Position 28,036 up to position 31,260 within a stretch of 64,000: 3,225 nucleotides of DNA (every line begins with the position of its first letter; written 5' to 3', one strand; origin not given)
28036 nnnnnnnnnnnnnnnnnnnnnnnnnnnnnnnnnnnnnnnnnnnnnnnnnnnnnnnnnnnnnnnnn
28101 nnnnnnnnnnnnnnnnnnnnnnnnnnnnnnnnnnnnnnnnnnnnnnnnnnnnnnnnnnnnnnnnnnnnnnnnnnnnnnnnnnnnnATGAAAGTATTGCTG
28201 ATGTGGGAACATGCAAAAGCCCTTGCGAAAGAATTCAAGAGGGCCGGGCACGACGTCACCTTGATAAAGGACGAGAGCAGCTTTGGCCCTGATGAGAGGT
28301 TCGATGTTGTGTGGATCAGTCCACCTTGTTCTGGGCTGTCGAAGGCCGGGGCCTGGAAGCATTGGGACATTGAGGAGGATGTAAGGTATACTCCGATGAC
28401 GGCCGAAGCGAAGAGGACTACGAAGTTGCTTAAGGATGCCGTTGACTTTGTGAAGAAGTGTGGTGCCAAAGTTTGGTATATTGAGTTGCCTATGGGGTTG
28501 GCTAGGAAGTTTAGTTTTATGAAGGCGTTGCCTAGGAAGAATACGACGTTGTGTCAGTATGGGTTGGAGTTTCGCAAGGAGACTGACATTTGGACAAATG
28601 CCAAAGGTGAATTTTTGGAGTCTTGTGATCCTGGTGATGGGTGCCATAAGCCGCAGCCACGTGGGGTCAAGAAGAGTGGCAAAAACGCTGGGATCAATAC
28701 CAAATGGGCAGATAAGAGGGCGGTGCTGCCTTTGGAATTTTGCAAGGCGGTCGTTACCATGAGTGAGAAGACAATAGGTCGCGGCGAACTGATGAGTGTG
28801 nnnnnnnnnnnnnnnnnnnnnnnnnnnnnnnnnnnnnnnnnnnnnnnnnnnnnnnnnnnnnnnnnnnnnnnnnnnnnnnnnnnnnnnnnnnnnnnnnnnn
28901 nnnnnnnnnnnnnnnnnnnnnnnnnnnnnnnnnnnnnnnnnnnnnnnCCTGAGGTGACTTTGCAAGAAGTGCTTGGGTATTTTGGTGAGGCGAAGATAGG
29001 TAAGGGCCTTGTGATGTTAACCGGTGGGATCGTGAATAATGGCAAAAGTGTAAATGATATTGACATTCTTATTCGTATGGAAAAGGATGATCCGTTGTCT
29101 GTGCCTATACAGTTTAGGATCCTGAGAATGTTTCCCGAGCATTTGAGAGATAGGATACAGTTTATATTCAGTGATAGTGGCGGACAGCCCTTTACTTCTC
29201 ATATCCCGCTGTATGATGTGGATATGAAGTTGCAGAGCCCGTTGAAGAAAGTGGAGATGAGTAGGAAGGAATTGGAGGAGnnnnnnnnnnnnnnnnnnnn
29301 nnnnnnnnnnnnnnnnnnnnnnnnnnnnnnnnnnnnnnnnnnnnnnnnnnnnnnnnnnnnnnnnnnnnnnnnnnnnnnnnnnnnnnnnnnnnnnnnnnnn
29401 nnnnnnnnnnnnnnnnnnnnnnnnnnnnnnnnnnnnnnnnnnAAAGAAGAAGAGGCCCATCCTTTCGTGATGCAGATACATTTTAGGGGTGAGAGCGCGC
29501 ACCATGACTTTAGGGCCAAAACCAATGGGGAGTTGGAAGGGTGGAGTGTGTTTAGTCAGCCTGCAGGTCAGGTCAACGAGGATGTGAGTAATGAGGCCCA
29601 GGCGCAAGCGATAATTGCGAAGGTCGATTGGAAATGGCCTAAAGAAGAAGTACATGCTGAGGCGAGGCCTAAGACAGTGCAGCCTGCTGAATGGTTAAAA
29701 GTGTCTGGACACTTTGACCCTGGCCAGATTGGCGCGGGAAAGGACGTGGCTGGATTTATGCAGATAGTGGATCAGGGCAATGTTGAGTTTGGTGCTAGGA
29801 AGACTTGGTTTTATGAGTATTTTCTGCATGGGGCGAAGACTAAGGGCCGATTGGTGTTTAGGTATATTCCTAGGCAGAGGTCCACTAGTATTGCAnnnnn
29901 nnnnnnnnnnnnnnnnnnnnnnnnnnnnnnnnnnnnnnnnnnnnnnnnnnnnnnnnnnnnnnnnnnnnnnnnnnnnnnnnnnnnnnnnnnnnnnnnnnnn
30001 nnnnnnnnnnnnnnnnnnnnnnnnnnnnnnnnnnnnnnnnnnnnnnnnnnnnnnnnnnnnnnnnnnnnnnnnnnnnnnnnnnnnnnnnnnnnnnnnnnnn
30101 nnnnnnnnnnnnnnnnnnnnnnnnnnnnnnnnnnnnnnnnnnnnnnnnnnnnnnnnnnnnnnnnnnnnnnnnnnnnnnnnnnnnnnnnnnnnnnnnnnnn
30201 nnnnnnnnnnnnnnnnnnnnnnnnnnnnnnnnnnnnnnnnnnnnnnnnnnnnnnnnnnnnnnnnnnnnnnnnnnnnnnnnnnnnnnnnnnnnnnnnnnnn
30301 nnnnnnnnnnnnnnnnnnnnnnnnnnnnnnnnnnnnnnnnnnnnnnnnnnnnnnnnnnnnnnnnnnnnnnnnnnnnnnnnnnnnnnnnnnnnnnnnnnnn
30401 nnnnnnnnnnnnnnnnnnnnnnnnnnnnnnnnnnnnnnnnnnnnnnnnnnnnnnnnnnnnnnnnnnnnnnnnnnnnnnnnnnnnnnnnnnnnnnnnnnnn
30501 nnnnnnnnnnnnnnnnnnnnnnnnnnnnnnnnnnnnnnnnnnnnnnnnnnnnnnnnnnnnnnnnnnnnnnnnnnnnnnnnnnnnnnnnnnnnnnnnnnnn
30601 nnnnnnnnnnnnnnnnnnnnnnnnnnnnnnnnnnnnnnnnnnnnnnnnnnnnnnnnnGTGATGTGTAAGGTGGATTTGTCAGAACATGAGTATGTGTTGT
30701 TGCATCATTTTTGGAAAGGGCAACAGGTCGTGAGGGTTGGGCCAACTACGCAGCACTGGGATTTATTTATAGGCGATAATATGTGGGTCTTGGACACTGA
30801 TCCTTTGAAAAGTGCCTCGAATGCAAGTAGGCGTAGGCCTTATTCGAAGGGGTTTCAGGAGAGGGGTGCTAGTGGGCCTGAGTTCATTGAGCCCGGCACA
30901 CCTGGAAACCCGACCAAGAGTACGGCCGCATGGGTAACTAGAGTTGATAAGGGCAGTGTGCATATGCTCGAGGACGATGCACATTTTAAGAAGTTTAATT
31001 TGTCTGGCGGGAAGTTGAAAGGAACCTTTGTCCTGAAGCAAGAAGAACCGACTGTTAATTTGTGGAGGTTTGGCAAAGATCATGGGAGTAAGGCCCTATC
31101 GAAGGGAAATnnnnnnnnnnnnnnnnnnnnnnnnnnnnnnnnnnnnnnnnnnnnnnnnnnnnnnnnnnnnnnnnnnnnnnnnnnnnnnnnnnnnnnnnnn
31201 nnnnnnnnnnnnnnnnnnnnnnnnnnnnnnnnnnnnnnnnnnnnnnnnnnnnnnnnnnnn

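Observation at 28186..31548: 1120-aa polyprotein tethering four enzyme-like domains to an HK97-type prohead protease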

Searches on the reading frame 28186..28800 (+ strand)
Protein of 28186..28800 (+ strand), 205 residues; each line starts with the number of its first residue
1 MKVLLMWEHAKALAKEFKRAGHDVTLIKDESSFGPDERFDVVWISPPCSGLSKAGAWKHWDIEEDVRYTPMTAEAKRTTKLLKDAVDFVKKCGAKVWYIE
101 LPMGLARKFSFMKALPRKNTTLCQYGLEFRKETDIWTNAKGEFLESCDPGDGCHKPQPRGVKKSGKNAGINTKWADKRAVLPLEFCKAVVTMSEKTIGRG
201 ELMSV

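Call 98: search_solved_structures(query=A8, max_evalue=1, show_alignments=2)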
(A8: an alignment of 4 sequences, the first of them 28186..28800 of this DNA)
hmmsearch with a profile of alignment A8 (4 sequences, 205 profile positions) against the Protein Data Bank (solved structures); distinct sequences matched with E-value up to 1: 6.
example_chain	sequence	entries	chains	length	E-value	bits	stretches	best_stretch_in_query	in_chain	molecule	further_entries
2wpr_A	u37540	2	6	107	0.038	16.9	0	83-141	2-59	TRIMERIC AUTOTRANSPORTER ADHESIN FRAGMENT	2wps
2wpq_A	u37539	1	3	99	0.038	16.9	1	83-142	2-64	TRIMERIC AUTOTRANSPORTER ADHESIN FRAGMENT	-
8yf3_A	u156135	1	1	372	0.4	13.6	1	37-105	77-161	Cytosine-specific methyltransferase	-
2xzr_A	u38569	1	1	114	0.41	13.6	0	52-109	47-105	IMMUNOGLOBULIN-BINDING PROTEIN EIBD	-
3zmf_A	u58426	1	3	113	0.75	12.7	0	54-109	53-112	GENERAL CONTROL PROTEIN GCN4, PUTATIVE INNER MEMBRANE PROTEIN, GENERAL CONTROL PROTEIN GCN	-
2yo2_A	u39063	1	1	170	0.93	12.4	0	55-109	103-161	GENERAL CONTROL PROTEIN GCN4, PUTATIVE INNER MEMBRANE PROTEIN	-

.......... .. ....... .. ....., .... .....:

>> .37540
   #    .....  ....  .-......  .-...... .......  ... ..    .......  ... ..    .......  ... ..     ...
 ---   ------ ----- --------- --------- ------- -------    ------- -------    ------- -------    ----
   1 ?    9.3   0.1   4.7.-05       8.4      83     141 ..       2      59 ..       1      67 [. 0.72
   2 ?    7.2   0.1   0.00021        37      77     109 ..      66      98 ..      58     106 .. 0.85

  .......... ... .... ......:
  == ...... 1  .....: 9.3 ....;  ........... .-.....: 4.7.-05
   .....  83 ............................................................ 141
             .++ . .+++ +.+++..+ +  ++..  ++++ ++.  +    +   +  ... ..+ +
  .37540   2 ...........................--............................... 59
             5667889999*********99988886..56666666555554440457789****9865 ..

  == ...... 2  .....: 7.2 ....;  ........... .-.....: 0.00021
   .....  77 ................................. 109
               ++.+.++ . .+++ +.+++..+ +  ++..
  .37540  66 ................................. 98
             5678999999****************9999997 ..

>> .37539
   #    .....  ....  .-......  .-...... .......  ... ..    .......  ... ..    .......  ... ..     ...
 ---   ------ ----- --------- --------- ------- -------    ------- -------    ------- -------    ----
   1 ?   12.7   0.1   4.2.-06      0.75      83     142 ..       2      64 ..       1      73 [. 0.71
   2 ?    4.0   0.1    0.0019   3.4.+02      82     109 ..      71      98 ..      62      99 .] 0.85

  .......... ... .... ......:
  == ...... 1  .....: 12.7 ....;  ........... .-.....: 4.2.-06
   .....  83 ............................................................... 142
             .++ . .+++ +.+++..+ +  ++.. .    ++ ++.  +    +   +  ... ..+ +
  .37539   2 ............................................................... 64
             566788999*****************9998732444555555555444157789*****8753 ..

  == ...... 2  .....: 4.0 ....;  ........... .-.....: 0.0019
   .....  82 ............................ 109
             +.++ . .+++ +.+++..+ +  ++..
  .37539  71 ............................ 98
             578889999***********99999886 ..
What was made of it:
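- Tried and rejected: The PDB profile search was not significant (call 98).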

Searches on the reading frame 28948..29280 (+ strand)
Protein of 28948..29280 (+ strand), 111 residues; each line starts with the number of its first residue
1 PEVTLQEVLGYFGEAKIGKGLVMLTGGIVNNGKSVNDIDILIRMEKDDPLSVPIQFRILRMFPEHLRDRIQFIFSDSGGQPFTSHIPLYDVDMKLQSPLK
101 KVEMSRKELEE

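Call 35: search_solved_structures(query=A5, max_evalue=10, show_alignments=3)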
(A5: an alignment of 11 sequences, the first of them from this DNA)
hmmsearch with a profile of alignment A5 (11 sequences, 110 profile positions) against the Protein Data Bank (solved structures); distinct sequences matched with E-value up to 10: 0.

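Call 36: search_protein_families(library=pfam, alignment_id=A5, max_evalue=10)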
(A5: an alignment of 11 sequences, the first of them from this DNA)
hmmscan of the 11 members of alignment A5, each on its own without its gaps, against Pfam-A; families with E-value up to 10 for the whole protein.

A. member 1, seq(111 aa): 1 family
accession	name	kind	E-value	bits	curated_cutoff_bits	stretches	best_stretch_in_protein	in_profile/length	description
PF13418.12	Kelch_4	-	0.016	15.5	21.6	1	17-40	10-33/49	Galactose oxidase, central domain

B. families by the number of members that match (of 11 scanned): 10 families
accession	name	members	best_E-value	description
PF14792.12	DNA_pol_B_palm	1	0.014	DNA polymerase beta palm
PF13418.12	Kelch_4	1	0.016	Galactose oxidase, central domain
PF14690.11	Zn_ribbon_ISL3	1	0.044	zinc-finger of transposase IS204/IS1001/IS1096/IS1165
PF14149.11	YhfH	1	0.053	YhfH-like protein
PF25207.1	DUF7837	1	0.06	Domain of unknown function (DUF7837)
PF20322.3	DUF6617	1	0.078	Family of unknown function (DUF6617)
PF04606.18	Ogr_Delta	1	0.12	Ogr/Delta-like zinc finger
PF23455.1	DUF7129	1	0.16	Domain of unknown function (DUF7129)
PF24463.1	DUF7577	1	0.18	Domain of unknown function (DUF7577)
PF24460.1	DUF7575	1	0.19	Domain of unknown function (DUF7575)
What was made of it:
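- On Pol-beta-superfamily (minimal) nucleotidyltransferases: The only Pfam hint is DNA_pol_B_palm at E=0.014 in one member (call 36).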

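Call 75: find_homologous_proteins(query=A5, max_evalue=0.01)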
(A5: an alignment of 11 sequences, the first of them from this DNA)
Query A5 (11 sequences) (111 aa, profile of the alignment): 6 proteins with E <= 0.01 among 858 candidates.
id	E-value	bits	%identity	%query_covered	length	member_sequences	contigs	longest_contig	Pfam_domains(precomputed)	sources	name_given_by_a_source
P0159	4.0e-33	131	42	92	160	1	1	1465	-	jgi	jgi:hypothetical protein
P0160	1.8e-29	120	39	78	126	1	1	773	-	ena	-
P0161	7.4e-26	108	40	93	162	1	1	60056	-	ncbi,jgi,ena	ncbi:MAG: hypothetical protein ACTSRP_02100 [Candidatus Helarchaeota archaeon]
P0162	3.6e-25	106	37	96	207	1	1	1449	-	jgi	jgi:hypothetical protein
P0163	4.9e-15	73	36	95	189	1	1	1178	-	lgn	-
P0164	4.5e-12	64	50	38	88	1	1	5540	-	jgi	jgi:hypothetical protein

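Call 85: find_encoding_contigs(protein=P0161, flank=8000, max_places=1)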
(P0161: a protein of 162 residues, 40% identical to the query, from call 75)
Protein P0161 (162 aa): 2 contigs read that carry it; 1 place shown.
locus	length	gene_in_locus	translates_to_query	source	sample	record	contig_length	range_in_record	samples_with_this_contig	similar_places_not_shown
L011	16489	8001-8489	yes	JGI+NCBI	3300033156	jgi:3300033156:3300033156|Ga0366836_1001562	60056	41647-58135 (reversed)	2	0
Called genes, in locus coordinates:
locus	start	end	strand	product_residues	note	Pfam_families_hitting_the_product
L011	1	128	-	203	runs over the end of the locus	-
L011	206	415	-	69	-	-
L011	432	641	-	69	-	-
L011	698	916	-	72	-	-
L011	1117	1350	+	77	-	-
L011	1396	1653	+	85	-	-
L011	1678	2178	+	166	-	-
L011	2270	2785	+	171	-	-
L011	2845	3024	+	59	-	-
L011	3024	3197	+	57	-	-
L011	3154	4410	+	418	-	PF01555:N6_N4_Mtase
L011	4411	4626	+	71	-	-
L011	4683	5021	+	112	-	-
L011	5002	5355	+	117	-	-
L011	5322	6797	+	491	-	PF17289:Terminase_6C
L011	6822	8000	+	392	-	PF04860:Phage_portal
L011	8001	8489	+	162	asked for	-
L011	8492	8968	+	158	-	-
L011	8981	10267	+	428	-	-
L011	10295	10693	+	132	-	-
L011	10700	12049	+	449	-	-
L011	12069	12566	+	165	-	-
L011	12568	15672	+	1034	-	PF01068:DNA_ligase_A_M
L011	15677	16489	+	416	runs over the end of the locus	PF04586:Peptidase_S78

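Call 101: search_solved_structures(query=A9, max_evalue=10, show_alignments=3)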
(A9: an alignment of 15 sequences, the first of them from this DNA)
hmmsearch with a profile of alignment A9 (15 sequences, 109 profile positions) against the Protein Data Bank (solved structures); distinct sequences matched with E-value up to 10: 6.
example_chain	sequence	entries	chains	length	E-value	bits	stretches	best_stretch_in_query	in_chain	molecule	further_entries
7qaw_A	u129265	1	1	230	0.73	13.1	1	38-95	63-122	Cyclodipeptide synthase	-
7qax_A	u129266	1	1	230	0.73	13.1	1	38-95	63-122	Cyclodipeptide synthase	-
7qb8_A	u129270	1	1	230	0.73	13.1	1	38-95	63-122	Cyclodipeptide synthase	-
7qat_A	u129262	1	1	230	0.74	13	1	38-95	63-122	Cyclodipeptide synthase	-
7qaq_A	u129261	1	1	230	0.74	13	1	38-95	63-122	Cyclodipeptide synthase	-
7qau_A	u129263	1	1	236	0.77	13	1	38-96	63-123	Cyclodipeptide synthase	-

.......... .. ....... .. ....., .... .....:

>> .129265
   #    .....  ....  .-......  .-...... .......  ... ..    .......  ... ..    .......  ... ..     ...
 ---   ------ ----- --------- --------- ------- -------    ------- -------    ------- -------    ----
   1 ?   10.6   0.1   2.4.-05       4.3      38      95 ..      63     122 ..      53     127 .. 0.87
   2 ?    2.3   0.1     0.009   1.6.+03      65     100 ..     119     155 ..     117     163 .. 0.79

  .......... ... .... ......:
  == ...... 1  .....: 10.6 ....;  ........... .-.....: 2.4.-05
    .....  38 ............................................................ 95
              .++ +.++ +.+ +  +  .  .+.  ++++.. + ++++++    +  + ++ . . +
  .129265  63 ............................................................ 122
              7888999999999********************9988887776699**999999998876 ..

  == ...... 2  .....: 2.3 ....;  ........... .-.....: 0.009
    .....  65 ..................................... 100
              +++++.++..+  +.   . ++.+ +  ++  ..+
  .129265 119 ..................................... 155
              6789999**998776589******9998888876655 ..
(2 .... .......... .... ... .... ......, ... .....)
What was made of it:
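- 28948..29274 (+): NTase-like domain (aa 255-363): G280-G281, D291-I-D293. It is conserved in all relatives and also occurs as a stand-alone gene. No Pfam or PDB profile support (calls 35, 36, 101).
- On Pol-beta-superfamily (minimal) nucleotidyltransferases: No PDB sequence hit with 11- or 15-sequence profiles (calls 35, 101).
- The NTase assignment has no profile or structural support (calls 35, 36, 101). The NTase-like domain matches no known enzyme profile (calls 35, 36, 101).
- Tried and rejected: Pfam on 11 members, PDB profiles of 11 and 15 sequences, and a third homologue search all failed to link it to any known NTase (calls 35, 36, 75, 101).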

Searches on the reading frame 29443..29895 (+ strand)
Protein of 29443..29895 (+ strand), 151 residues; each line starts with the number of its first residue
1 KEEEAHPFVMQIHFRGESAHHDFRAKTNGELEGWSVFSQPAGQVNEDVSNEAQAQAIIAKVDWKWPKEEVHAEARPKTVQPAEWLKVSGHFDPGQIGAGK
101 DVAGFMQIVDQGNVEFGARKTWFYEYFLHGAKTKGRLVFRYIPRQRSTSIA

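Call 33: search_solved_structures(query=A3, max_evalue=10, show_alignments=2)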
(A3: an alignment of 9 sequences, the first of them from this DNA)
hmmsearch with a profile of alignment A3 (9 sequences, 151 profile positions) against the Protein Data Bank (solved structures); distinct sequences matched with E-value up to 10: 8.
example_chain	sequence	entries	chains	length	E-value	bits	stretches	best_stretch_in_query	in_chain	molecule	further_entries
3p43_A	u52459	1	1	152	0.026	17.3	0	8-40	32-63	Putative uncharacterized protein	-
3p4h_A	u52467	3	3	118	0.1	15.4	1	7-46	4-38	ATP-dependent DNA ligase, N-terminal domain protein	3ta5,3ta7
8gy2_A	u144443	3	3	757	0.24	14.1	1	100-130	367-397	Alcohol dehydrogenase (quinone), dehydrogenase subunit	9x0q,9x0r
5nd5_A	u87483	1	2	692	0.57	12.9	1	36-105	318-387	Transketolase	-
5nd6_A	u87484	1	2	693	0.57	12.9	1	36-105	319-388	Transketolase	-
3n9b_A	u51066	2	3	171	0.88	12.3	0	7-41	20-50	Probable ATP-dependent DNA ligase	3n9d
2lj6_A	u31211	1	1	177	0.98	12.2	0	7-41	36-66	Probable ATP-dependent DNA ligase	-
2n2u_A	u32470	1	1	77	1.2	11.9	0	41-73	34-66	OR358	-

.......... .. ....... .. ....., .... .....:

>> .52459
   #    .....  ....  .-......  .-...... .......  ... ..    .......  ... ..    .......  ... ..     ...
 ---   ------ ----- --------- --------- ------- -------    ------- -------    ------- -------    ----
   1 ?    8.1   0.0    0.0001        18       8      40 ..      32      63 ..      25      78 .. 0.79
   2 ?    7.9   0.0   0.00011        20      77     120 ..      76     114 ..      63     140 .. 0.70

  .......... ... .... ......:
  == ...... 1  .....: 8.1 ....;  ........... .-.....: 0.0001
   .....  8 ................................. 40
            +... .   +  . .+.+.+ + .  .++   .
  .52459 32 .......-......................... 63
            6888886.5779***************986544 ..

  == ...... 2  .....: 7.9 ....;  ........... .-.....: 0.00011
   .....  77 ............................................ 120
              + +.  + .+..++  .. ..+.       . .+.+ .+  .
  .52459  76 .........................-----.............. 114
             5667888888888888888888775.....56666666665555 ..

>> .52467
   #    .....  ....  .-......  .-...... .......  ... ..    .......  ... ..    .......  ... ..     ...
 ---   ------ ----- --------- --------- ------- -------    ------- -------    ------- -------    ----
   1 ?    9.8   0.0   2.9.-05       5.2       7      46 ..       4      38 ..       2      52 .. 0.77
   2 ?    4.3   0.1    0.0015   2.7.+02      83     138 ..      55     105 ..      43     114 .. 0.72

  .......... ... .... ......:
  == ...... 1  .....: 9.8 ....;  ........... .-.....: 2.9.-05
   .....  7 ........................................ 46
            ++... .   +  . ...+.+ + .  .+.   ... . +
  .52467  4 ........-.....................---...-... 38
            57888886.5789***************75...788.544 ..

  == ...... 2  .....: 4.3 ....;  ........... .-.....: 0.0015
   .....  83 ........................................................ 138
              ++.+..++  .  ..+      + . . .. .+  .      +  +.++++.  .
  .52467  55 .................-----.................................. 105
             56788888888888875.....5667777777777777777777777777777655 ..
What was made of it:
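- On LigD 3'-phosphoesterase domain (PF13298 / TIGR02777): PE1 profile: 3p43 E=0.026, then 3p4h and 3n9b (call 33).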

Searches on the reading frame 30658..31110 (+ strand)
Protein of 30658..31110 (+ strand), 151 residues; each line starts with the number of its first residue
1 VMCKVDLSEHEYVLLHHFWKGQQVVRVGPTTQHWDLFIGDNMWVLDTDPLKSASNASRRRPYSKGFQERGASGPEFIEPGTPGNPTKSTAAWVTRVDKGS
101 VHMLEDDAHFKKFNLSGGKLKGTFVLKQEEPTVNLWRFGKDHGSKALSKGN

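Call 34: search_solved_structures(query=A4, max_evalue=10, show_alignments=2)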
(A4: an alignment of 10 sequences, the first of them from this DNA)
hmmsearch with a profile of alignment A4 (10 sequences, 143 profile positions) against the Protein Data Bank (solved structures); distinct sequences matched with E-value up to 10: 5.
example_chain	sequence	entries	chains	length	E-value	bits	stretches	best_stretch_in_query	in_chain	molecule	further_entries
3p43_A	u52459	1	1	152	0.00078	22.9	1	26-139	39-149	Putative uncharacterized protein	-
3p4h_A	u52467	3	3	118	0.043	17.2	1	90-135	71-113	ATP-dependent DNA ligase, N-terminal domain protein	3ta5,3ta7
7ewf_A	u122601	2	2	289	0.21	15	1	91-138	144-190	Protein THP3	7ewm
8ux4_t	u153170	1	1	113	0.4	14.1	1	65-122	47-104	Small ribosomal subunit protein uS14m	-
5mrc_NN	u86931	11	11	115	0.42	14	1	65-122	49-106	uS14m | 37S ribosomal protein MRP2, mitochondrial | Small ribosomal subunit protein uS14m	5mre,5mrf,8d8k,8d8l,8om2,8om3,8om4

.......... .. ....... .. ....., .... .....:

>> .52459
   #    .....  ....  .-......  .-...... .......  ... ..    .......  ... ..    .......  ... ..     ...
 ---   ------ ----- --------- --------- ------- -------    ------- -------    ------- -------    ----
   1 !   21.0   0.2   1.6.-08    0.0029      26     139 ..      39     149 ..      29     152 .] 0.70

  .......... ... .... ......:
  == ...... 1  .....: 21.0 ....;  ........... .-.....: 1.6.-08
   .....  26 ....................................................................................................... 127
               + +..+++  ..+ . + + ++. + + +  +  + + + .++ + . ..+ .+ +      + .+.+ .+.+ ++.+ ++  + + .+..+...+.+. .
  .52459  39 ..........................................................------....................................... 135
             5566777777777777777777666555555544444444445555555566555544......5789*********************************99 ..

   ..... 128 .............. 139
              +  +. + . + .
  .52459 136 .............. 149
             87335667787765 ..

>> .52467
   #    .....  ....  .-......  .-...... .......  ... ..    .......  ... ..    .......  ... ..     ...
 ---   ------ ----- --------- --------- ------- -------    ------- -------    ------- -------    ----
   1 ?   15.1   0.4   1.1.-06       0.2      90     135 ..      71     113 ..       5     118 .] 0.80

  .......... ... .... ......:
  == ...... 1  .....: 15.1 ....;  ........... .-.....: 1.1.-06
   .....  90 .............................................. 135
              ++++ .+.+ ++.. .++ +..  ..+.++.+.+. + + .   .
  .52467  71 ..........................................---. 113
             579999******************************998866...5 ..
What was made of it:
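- On LigD 3'-phosphoesterase domain (PF13298 / TIGR02777): PE2 profile: 3p43 E=7.8e-4 over 114 residues, then 3p4h (call 34).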
